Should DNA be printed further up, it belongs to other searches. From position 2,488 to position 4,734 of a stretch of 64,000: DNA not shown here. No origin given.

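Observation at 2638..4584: Portal-like gene placed about 10 kb downstream of terL and next to the lysis cassette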

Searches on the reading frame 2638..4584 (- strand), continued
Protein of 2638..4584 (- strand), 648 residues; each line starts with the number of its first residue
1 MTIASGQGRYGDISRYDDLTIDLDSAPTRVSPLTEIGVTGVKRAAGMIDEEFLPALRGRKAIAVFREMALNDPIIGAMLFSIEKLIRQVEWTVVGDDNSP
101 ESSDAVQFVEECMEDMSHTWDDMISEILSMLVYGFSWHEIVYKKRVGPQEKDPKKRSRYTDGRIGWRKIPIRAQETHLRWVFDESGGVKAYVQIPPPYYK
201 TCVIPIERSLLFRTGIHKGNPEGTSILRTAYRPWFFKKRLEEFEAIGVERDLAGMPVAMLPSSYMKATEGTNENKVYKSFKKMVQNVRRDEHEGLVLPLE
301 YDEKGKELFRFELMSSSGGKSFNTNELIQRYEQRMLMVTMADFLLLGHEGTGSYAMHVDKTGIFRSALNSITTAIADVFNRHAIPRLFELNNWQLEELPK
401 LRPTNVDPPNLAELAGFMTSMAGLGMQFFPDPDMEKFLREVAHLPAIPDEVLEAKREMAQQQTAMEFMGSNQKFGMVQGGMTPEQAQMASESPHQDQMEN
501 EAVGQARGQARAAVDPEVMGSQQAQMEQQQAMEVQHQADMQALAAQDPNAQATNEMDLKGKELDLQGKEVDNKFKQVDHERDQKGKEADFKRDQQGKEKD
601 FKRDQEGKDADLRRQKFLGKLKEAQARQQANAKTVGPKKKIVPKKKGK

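Call 36: find_encoding_contigs(protein=P0003, flank=10000, max_places=1)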
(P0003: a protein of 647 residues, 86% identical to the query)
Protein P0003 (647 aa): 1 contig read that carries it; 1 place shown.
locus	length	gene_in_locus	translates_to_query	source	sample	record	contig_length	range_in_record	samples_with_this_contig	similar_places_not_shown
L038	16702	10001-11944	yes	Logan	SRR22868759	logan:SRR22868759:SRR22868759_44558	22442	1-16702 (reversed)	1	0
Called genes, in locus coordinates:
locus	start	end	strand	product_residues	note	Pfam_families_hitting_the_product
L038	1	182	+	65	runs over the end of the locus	-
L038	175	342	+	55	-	PF07411:DUF1508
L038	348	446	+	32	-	-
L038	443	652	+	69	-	-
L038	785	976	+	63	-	-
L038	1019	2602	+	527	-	-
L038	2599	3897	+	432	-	-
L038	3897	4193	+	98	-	-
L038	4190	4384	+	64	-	-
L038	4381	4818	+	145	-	PF23778:Phage_holin_2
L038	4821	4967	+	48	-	-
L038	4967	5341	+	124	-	PF23140:Gp80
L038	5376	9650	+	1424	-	-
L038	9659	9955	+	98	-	-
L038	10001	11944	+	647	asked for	PF21919:P23-45_portal_barrel (faint), PF06074:Portal_Mu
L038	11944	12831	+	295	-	-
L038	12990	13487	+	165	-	-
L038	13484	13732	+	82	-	-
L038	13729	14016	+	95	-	-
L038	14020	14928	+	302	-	-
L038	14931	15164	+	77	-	-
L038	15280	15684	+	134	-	-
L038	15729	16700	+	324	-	?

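Call 38: predict_structure(alignment_id=A1)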
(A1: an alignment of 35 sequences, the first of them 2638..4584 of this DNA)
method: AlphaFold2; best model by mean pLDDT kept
length: 648 residues; sequences in the alignment: 35
mean_pLDDT: 54.1   pTM: 0.35
mean pLDDT of the five models: 54.1, 52.4, 51.2, 49.3, 47.8
residues with pLDDT >= 90: 0; 70-90: 181; 50-70: 162; < 50: 305
segments of 3 or more residues with pLDDT < 50: 1-59, 71-75, 134-137, 173-260, 283-361, 408-431, 438-445, 493-499, 510-515, 517-519, 634-642, 644-648
pLDDT, mean of each block of 10 residues (from residue 1): 28 31 36 31 30 40 54 51 69 84 87 72 70 51 65 72 66 44 41 42 39 35 34 32 31 34 65 67 42 33 37 28 34 39 36 34 60 78 81 83 65 41 37 51 52 65 55 63 65 47 53 46 66 67 52 63 72 79 81 80 80 82 75 46 42
secondary structure, 60 per line:
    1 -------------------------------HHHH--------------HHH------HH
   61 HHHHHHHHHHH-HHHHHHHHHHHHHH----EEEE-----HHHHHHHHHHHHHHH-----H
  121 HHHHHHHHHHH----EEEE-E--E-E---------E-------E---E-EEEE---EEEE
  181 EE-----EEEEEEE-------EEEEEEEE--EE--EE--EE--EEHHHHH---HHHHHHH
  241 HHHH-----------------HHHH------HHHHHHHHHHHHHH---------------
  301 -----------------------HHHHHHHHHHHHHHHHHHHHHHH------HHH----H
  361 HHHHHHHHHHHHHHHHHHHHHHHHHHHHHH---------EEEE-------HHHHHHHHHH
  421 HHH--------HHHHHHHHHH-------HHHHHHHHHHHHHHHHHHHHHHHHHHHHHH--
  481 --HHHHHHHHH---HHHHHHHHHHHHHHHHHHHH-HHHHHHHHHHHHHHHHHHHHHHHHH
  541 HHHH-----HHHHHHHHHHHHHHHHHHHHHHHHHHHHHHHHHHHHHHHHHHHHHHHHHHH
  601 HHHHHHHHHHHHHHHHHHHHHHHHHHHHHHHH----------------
elements in order (helices of 4 or more, strands of 3 or more residues): H32-35 H59-71 H73-86 E91-94 H100-114 H120-131 E136-139 E170-173 E177-182 E188-194 E202-209 H226-230 H234-244 H262-265 H272-285 H324-346 H360-390 E400-403 H411-423 H432-441 H449-478 H483-491 H495-514 H516-544 H550-632
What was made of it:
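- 2641..3204 (-): Portal C-terminal extension (residues 461-648): Q/M/A-rich linker, 11-residue charged repeats (residues 557-622, nt 2719-2916) and polybasic end (residues 633-648, nt 2641-2688). AF2 predicts a helix at 550-632 with pLDDT of about 80 (call 38).
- On Portal protein, Mu gp29-like (Pfam PF06074) / P23-45-type (PF21919): The AF2 model has mean pLDDT 54 and pTM 0.35 (call 38).
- On P22-type portal with C-terminal helical barrel: AF2 predicts a helix at residues 550-632, with 10-residue block pLDDT of 72-82 from residue 561 (call 38).
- The AF2 model is of low confidence (call 38).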

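Call 43: fold_search(model_id=the predicted structure, library=pdb)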
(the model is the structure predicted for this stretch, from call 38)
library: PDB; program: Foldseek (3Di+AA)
matches with E <= 10: 139; with E <= 0.001: 28
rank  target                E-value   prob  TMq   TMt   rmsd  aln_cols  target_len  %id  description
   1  11bp_A                8.2e-19  1.00  0.25  0.36  23.4       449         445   32  The cryo-EM structure of Pakpunavirus P7-1 empty particle neck (portal:H-t-T) (released 2026-04-08)
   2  9mt4_A                7.5e-18  1.00  0.25  0.35  23.6       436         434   31  Connector structure of phage JohannRWettstein (Bas63) (released 2025-11-19)
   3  9c39_A                4.7e-16  1.00  0.25  0.37  22.1       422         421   29  Bacteriophage Sf14 neck C6 reconstruction (released 2025-02-05)
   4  6ibg_C                4.0e-08  1.00  0.22  0.32  22.4       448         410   20  Bacteriophage G20c portal protein crystal structure for construct with intact N-terminus (released 2019-01-23)
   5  4zjn_C                6.3e-08  1.00  0.22  0.33  22.6       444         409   21  Crystal structure of the bacteriophage G20C portal protein (released 2015-05-27)
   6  4zjn_B                7.8e-08  1.00  0.22  0.32  22.4       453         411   20  Crystal structure of the bacteriophage G20C portal protein (released 2015-05-27)
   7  6ibg_A                8.7e-08  1.00  0.22  0.32  22.1       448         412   20  Bacteriophage G20c portal protein crystal structure for construct with intact N-terminus (released 2019-01-23)
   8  4zjn_A                1.1e-07  1.00  0.22  0.32  21.7       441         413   19  Crystal structure of the bacteriophage G20C portal protein (released 2015-05-27)
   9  9oab_Da               4.3e-07  1.00  0.22  0.32  23.3       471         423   20  C3 reconstruction of the thermophilic bacteriophage P74-26 Neck (released 2026-01-28)
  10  6qjt                  4.8e-07  1.00  0.23  0.35  22.4       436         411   21  Thermophage P23-45 in situ procapsid portal protein (released 2020-03-25)
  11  5ngd_D                8.0e-07  1.00  0.22  0.34  21.6       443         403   17  Crystal structure of the V325G mutant of the bacteriophage G20C portal protein (released 2017-03-29)
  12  5ngd_A                8.4e-07  1.00  0.23  0.34  21.5       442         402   17  Crystal structure of the V325G mutant of the bacteriophage G20C portal protein (released 2017-03-29)
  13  5ngd_B                1.1e-06  1.00  0.22  0.34  22.0       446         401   19  Crystal structure of the V325G mutant of the bacteriophage G20C portal protein (released 2017-03-29)
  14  8qem_N                2.6e-05  1.00  0.20  0.27  31.9       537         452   12  Neck channel of phage 812 after tail contraction (C1) (released 2024-09-11)
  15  8qem_U                2.9e-05  1.00  0.20  0.27  31.7       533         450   12  Neck channel of phage 812 after tail contraction (C1) (released 2024-09-11)
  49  9jga_A                4.4e-01  0.08  0.13  0.16  27.8       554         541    9  P22 procapsid portal (released 2025-02-26)
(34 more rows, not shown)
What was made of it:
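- Tried and rejected: AF2 of the portal with a 35-sequence alignment: poor model (pLDDT 54), so the fold evidence is weak (calls 38, 43).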
